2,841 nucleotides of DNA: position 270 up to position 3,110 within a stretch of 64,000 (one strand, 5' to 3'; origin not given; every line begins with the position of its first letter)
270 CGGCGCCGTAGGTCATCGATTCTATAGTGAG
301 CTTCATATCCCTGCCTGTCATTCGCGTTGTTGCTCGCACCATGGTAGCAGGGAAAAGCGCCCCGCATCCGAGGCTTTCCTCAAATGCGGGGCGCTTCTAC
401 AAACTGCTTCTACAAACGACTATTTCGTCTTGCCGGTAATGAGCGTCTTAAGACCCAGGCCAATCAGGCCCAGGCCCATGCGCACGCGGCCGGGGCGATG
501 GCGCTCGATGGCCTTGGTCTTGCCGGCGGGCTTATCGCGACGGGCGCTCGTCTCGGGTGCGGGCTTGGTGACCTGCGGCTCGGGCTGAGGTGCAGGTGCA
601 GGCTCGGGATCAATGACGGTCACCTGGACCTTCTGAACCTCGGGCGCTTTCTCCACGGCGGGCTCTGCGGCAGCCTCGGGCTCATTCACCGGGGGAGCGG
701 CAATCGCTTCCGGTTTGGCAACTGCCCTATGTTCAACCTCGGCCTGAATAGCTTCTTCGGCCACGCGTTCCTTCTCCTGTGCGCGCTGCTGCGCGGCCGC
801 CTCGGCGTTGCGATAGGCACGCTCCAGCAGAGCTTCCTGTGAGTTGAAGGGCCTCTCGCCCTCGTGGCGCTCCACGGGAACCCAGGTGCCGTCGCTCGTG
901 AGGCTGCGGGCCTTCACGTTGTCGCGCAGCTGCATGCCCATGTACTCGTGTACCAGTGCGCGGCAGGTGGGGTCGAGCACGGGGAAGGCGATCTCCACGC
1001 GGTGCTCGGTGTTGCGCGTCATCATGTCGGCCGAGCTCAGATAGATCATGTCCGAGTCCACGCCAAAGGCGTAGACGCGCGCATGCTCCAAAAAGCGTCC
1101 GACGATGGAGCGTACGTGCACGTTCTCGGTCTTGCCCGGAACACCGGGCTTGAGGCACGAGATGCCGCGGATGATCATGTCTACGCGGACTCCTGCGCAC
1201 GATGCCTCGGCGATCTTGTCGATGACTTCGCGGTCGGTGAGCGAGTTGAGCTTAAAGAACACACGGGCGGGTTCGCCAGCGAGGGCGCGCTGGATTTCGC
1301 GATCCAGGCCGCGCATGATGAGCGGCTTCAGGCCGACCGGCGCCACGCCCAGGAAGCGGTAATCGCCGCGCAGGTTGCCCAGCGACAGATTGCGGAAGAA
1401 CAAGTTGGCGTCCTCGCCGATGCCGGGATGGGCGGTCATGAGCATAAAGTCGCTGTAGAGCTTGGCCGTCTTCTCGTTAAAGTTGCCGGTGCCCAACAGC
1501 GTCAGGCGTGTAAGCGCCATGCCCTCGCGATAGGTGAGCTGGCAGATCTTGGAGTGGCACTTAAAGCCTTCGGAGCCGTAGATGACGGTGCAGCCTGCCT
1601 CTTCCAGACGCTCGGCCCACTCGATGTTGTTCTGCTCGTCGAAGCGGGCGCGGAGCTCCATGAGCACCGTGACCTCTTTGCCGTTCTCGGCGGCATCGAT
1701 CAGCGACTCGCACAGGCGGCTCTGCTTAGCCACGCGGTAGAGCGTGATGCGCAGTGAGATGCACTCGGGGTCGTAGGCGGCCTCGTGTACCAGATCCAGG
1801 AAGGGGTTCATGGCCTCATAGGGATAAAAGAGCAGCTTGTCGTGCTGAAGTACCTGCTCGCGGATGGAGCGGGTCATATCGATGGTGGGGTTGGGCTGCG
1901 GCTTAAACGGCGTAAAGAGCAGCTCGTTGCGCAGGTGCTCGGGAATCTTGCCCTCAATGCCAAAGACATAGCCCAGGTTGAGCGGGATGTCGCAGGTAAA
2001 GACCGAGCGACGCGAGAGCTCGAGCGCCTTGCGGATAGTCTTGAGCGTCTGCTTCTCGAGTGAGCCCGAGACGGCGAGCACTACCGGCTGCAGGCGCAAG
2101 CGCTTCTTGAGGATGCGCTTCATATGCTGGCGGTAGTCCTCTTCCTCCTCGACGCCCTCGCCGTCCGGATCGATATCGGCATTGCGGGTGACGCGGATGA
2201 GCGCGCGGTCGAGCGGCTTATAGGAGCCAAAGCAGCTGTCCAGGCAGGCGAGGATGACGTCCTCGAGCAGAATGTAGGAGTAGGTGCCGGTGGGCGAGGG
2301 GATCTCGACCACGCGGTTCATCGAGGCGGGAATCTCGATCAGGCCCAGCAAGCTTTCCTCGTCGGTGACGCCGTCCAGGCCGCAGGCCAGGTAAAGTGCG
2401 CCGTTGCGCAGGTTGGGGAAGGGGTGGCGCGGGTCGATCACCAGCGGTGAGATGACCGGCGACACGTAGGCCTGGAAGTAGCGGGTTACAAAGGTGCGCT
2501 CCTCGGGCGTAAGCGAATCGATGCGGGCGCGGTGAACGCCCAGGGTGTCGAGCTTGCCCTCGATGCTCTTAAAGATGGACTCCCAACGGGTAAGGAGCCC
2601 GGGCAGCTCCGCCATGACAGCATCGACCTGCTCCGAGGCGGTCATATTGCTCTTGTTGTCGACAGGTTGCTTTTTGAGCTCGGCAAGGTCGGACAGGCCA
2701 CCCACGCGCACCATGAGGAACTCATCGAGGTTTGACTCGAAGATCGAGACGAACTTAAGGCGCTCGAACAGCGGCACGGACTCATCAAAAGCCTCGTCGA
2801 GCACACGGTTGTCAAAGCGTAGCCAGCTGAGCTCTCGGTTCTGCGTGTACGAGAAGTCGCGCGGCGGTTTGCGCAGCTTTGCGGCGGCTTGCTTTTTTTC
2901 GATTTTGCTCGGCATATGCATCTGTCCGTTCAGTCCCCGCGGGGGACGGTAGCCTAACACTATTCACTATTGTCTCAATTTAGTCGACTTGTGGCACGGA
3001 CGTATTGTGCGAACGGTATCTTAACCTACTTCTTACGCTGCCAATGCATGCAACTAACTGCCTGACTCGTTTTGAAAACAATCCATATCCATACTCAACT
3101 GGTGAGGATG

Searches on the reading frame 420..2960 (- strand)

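Call 17: search_protein_families(library=pfam, proteins=[window:420-2960:-])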
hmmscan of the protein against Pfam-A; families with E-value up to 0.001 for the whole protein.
window:420-2960:- (846 aa): 5 families
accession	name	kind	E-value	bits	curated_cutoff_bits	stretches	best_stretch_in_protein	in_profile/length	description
PF17941.7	PP_kinase_C_1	-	3.2e-61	206.2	25.7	1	366-526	2-162/167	Polyphosphate kinase C-terminal domain 1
PF13090.12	PP_kinase_C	-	3.7e-57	193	25.8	1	537-708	1-172/172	Polyphosphate kinase C-terminal domain 2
PF02503.22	PP_kinase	-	1.1e-48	165.8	31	1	153-334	1-182/183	Polyphosphate kinase middle domain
PF13089.11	PP_kinase_N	-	6.5e-30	104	23.8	1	40-143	2-105/107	Polyphosphate kinase N-terminal domain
PF13091.12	PLDc_2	-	2.4e-10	40.8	27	1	402-516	11-122/132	PLD-like domain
